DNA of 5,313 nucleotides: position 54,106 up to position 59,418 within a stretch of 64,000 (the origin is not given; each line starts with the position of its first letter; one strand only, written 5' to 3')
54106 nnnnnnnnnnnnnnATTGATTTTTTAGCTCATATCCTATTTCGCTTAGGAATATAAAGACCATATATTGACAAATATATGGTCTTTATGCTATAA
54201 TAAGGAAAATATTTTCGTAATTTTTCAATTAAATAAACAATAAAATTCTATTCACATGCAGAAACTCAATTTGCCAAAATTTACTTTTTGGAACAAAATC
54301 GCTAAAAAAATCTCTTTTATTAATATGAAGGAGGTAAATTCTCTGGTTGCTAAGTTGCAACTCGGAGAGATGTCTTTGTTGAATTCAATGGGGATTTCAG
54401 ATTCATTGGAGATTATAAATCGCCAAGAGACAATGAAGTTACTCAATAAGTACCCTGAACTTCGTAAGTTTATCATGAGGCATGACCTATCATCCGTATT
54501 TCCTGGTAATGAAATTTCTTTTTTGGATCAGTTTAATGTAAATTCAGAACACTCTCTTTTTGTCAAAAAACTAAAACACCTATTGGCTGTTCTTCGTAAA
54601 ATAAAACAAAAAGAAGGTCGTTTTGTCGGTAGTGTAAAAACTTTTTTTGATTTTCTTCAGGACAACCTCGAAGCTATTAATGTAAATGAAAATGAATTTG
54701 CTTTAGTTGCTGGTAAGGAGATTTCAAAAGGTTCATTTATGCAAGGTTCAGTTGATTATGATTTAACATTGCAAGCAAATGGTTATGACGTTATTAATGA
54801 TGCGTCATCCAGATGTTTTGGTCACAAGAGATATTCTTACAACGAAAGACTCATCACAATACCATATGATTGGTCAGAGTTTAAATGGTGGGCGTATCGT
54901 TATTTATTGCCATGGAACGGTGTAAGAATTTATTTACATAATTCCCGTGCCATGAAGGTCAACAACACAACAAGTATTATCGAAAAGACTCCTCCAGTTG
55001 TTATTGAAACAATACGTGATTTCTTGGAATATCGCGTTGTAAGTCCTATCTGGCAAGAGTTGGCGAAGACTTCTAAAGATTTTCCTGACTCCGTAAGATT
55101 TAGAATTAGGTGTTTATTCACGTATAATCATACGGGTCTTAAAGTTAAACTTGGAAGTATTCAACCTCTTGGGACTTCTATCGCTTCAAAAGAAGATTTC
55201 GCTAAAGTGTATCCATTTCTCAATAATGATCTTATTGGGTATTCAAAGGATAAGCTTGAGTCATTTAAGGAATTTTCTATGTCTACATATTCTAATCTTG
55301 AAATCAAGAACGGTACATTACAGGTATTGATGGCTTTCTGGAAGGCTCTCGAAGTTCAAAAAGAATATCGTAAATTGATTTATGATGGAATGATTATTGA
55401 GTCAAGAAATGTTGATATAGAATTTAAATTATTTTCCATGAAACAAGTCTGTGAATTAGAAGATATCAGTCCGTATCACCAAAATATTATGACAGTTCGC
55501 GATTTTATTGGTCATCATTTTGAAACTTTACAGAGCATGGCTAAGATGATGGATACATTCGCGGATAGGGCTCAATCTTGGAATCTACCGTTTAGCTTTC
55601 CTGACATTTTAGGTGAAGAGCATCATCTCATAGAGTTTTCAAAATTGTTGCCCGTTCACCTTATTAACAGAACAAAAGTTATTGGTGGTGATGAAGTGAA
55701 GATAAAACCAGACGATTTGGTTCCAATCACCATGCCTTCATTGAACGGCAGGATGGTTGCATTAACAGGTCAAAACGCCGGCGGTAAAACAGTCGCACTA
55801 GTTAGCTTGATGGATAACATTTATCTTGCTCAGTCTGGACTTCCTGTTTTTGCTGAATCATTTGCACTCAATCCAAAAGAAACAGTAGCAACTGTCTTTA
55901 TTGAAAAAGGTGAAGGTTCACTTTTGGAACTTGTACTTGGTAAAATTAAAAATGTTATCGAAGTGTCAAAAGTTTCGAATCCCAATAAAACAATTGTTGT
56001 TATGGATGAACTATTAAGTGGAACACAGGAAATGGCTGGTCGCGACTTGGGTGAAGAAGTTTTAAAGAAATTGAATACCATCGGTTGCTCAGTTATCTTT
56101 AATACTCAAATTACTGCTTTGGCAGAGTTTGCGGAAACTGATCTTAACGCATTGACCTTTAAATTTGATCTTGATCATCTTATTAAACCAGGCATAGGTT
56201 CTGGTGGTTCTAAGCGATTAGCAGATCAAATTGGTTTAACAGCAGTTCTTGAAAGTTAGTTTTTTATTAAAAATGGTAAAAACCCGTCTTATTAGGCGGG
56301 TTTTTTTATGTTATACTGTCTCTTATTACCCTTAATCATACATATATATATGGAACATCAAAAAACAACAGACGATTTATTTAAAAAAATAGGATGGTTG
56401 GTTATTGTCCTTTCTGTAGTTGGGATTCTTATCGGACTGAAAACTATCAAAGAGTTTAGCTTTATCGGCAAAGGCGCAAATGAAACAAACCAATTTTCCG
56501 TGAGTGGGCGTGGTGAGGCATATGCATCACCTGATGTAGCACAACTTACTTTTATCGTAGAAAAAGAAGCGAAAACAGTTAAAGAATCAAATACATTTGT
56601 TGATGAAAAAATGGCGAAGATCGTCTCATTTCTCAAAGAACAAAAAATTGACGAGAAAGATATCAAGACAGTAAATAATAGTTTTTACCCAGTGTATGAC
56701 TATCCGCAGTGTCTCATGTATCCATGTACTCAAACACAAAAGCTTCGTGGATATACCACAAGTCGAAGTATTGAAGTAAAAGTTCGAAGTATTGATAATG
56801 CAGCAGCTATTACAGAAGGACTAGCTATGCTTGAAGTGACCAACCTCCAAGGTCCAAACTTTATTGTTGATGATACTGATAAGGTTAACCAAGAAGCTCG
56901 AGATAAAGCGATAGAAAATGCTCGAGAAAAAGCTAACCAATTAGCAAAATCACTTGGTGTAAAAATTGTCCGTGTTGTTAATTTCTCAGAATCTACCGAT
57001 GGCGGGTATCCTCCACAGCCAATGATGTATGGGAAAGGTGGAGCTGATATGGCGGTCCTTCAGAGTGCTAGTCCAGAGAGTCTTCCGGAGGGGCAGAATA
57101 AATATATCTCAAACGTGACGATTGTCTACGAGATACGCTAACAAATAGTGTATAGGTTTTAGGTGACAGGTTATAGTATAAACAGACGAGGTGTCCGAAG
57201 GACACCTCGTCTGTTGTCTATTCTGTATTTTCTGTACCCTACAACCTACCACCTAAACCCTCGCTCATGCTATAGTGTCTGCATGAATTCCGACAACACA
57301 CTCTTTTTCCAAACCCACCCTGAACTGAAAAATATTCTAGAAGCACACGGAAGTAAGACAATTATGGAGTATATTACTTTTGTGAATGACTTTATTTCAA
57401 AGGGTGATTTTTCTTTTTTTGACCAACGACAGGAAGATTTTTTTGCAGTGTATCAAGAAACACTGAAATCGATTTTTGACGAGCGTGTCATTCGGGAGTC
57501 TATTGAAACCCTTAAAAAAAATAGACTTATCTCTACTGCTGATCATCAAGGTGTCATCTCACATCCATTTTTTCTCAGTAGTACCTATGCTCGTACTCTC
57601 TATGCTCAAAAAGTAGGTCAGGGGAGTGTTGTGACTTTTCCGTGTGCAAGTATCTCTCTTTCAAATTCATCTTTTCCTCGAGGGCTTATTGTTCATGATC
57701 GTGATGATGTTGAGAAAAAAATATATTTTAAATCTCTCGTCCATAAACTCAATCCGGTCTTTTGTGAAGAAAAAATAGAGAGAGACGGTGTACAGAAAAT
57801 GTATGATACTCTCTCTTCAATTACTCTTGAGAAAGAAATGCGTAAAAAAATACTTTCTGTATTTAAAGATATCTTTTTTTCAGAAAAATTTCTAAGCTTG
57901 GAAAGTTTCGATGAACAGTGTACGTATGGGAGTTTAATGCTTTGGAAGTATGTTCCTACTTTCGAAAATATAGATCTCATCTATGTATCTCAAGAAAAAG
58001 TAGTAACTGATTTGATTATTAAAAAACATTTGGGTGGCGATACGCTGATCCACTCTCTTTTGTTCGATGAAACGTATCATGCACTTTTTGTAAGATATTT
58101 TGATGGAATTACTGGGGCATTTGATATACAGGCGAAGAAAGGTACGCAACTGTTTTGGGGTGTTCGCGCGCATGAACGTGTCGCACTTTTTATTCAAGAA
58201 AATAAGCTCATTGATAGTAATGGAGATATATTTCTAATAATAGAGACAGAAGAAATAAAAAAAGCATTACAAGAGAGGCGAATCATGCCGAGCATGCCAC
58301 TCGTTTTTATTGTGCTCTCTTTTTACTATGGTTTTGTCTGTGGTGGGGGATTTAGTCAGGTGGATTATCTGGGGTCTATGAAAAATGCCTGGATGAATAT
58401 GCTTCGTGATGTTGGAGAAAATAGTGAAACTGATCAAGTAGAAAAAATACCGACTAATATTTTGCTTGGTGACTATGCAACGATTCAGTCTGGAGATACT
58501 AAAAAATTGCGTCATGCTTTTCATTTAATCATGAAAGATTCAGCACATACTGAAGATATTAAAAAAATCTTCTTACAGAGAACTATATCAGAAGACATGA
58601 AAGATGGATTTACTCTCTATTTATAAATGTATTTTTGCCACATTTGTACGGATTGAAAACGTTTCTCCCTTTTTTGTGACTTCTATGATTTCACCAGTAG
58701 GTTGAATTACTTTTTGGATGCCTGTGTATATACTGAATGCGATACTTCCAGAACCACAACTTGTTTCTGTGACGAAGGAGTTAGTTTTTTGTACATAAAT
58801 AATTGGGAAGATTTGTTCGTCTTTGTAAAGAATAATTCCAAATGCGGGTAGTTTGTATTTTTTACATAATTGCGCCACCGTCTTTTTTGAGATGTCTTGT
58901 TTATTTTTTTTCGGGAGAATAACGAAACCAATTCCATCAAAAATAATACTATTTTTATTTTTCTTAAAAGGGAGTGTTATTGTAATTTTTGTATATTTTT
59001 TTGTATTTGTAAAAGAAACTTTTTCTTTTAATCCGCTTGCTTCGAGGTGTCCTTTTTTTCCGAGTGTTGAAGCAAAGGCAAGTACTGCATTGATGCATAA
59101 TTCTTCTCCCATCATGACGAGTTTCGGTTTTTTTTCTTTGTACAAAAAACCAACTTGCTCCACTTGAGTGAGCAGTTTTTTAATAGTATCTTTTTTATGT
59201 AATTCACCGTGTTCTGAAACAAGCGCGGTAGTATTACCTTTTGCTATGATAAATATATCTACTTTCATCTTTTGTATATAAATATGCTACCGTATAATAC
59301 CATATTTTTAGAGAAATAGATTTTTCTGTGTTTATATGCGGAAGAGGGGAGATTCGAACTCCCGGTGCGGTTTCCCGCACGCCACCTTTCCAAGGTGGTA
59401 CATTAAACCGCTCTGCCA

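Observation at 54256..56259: MutS domain-V-only ATPase fused to a ~470-aa uncharacterised N-terminal region, in a block of unknown genes next to a tRNA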

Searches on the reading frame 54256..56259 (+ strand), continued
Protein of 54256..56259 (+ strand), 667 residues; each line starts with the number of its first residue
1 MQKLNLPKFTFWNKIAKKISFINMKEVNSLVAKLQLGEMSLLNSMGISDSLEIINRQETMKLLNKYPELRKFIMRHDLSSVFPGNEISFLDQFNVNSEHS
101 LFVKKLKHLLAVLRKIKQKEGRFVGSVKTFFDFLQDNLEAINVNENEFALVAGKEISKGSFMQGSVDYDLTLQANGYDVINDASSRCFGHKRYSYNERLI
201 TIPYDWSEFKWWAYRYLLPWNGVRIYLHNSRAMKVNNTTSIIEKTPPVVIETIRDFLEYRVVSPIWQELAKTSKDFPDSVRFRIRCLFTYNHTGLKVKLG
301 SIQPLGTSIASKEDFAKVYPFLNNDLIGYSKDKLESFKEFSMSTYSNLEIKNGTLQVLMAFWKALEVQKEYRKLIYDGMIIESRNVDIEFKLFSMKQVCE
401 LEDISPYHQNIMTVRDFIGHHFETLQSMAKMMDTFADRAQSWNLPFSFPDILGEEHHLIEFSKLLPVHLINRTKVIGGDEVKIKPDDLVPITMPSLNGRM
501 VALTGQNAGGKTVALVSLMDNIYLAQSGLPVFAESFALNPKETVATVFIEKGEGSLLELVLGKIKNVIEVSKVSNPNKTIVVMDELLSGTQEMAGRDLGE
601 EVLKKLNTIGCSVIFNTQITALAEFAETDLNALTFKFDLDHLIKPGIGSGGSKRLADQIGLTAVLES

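Call 91: search_protein_families(library=pfam, proteins=[P0139, P0148, P0070, P0150, P0077, P0113, P0128, P0010, P0018, P0075], max_evalue=0.01)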
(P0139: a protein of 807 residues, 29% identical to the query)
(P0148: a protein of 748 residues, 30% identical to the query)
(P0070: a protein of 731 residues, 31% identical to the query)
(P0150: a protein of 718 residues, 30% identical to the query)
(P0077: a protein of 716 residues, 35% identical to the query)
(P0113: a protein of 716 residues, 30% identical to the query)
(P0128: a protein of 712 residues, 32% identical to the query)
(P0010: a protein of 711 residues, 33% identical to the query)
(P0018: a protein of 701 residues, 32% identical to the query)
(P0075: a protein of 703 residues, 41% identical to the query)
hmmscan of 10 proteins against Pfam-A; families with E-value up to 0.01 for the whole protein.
P0139 (807 aa): 2 families
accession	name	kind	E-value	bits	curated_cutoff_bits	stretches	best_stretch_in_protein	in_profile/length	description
PF00488.27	MutS_V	-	1.3e-06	28.9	30.2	1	597-727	2-130/188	MutS domain V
PF13604.12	AAA_30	-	0.0085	16.3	27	0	595-714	20-122/191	AAA domain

P0148 (748 aa): 1 family
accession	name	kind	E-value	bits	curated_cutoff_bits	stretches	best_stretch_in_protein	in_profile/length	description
PF00488.27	MutS_V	-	0.0049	17.3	30.2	0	578-702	3-128/188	MutS domain V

P0070 (731 aa): 1 family
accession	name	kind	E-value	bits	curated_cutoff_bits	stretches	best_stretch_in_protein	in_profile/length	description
PF00488.27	MutS_V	-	3.9e-05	24.1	30.2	1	618-707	57-143/188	MutS domain V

P0150 (718 aa): 1 family
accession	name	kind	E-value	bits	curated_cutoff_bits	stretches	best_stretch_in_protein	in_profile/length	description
PF00488.27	MutS_V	-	3.9e-05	24.1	30.2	1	547-682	2-138/188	MutS domain V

P0077 (716 aa): 1 family
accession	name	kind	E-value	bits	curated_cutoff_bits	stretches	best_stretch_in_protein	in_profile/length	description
PF00488.27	MutS_V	-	7.1e-07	29.8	30.2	1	550-675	3-129/188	MutS domain V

P0113 (716 aa): 1 family
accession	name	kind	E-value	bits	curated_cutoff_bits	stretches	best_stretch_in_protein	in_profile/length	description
PF00488.27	MutS_V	-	2.7e-08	34.5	30.2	1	550-686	3-139/188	MutS domain V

P0128 (712 aa): 1 family
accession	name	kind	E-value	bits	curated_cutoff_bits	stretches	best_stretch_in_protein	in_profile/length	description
PF00488.27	MutS_V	-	0.00027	21.4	30.2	1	612-675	73-139/188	MutS domain V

P0010 (711 aa): 1 family
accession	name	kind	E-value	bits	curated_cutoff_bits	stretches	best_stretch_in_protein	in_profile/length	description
PF00488.27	MutS_V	-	2.6e-12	47.5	30.2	1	545-672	3-130/188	MutS domain V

P0018 (701 aa): 1 family
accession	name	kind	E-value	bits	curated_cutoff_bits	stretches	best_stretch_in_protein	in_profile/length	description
PF00488.27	MutS_V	-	3.1e-08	34.3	30.2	1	538-676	3-142/188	MutS domain V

P0075 (703 aa): 2 families
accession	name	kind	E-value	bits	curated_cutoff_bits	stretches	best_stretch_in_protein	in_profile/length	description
PF00488.27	MutS_V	-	0.0055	17.1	30.2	0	541-665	3-128/188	MutS domain V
PF13401.12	AAA_22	-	0.0058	17.4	27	0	537-626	6-95/130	AAA domain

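Call 95: search_protein_families(library=padloc, alignment_id=A3, max_evalue=0.01)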
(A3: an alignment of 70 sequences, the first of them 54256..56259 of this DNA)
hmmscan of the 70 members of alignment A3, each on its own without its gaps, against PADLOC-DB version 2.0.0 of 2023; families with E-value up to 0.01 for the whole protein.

A. member 1, window:54256-56259:+ (667 aa): 1 family
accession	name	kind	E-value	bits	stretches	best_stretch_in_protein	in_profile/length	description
PDLC04140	mad8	-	0.0027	15.3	0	487-533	16-58/314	mads_8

B. families by the number of members that match (of 70 scanned): 5 families
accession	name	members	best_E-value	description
PDLC04140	mad8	38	4e-07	mads_8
PDLC04135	mad3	2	0.0071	mads_3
PDLC02663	DndD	1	0.0056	DndD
PDLC01190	Cas11b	1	0.0063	Small subunit of some of I-B systems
PDLC03015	TIR-NLR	1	0.0083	-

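Call 101: find_related_loci(query=A2, collection=viral_contigs, flank=8000)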
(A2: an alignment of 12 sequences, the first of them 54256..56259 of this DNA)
Query A2 (667 aa) in viral_contigs; peptide patterns used: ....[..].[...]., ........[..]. (x = any residue, [..] = any of these).
38 stretches matched a pattern, but none encodes a relative of the query by tblastn (E <= 1e-3).

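Call 102: find_related_loci(query=A2, collection=metagenome_contigs, flank=6000)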
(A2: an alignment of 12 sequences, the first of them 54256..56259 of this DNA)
Query A2 (667 aa) in metagenome_contigs; peptide patterns used: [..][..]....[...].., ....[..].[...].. (x = any residue, [..] = any of these).
184 stretches matched a pattern; 27 encode a relative of the query (tblastn E <= 1e-3); 27 distinct loci.
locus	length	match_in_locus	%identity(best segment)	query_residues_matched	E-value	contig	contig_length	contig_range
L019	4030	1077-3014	31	3-665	3e-99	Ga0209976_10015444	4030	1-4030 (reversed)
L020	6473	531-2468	31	2-666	1e-94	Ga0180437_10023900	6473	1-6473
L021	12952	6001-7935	32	1-665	6e-91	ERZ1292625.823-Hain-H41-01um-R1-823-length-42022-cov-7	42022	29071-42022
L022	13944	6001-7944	30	4-665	4e-87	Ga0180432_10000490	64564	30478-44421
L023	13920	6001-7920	30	3-665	3e-84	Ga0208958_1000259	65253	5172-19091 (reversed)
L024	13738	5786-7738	32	1-665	4e-83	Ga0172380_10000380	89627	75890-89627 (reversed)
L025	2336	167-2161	29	2-666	4e-81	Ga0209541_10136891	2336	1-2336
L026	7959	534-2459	30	3-666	5e-77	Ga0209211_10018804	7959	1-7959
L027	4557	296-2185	29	11-660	4e-76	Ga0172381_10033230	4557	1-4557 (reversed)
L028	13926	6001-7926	29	4-666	3e-75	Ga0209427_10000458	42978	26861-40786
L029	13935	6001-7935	32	1-665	7e-91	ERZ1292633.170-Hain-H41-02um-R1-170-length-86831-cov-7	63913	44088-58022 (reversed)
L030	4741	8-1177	35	271-667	5e-71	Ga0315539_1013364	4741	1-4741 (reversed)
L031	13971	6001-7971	27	7-665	8e-70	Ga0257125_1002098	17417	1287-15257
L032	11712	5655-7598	26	3-665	2e-63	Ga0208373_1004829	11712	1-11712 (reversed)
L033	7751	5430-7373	26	3-665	1e-63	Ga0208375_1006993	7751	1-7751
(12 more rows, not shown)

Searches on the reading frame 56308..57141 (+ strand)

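Call 3: search_protein_families(library=pfam, proteins=[window:56308-57141:+], max_evalue=0.01)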
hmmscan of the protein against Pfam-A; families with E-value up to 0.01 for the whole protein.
window:56308-57141:+ (277 aa): 1 family
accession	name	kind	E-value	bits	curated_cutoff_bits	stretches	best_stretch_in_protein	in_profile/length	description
PF04402.19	SIMPL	-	7.9e-45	154.1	25.2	1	64-274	2-205/205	Protein of unknown function (DUF541)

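Call 4: search_protein_families(library=ncbifam, proteins=[window:56308-57141:+], max_evalue=0.01)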
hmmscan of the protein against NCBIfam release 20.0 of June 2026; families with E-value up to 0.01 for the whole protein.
window:56308-57141:+ (277 aa): 2 families
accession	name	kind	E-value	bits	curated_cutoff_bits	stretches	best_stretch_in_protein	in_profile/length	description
NF008299.0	PRK11087.1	equivalog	3.6e-29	101.8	249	1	56-276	25-236/238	oxidative stress defense protein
NF002284.0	PRK01211.1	subfamily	0.0036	16.3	462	1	85-167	120-204/409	dihydroorotase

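Call 5: search_protein_families(library=padloc, proteins=[window:56308-57141:+], max_evalue=0.01)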
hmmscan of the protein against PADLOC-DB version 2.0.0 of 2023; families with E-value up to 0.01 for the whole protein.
window:56308-57141:+ (277 aa): 0 families

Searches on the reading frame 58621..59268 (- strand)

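Call 3: search_protein_families(library=pfam, proteins=[window:58621-59268:-], max_evalue=0.01)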
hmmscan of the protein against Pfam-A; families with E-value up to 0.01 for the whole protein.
window:58621-59268:- (215 aa): 0 families

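Call 4: search_protein_families(library=ncbifam, proteins=[window:58621-59268:-], max_evalue=0.01)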
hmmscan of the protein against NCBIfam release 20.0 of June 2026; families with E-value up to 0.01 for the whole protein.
window:58621-59268:- (215 aa): 2 families
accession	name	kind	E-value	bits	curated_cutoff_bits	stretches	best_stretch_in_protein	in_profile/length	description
NF052224.1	HistRaceHisRFuso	equivalog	1.9e-15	57.2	400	2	90-204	120-238/254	histidine racemase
NF033599.1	His_racem_CntK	equivalog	7.3e-15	55.2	300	2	118-206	150-252/271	histidine racemase CntK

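Call 5: search_protein_families(library=padloc, proteins=[window:58621-59268:-], max_evalue=0.01)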
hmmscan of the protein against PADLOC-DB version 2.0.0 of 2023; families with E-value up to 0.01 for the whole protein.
window:58621-59268:- (215 aa): 0 families
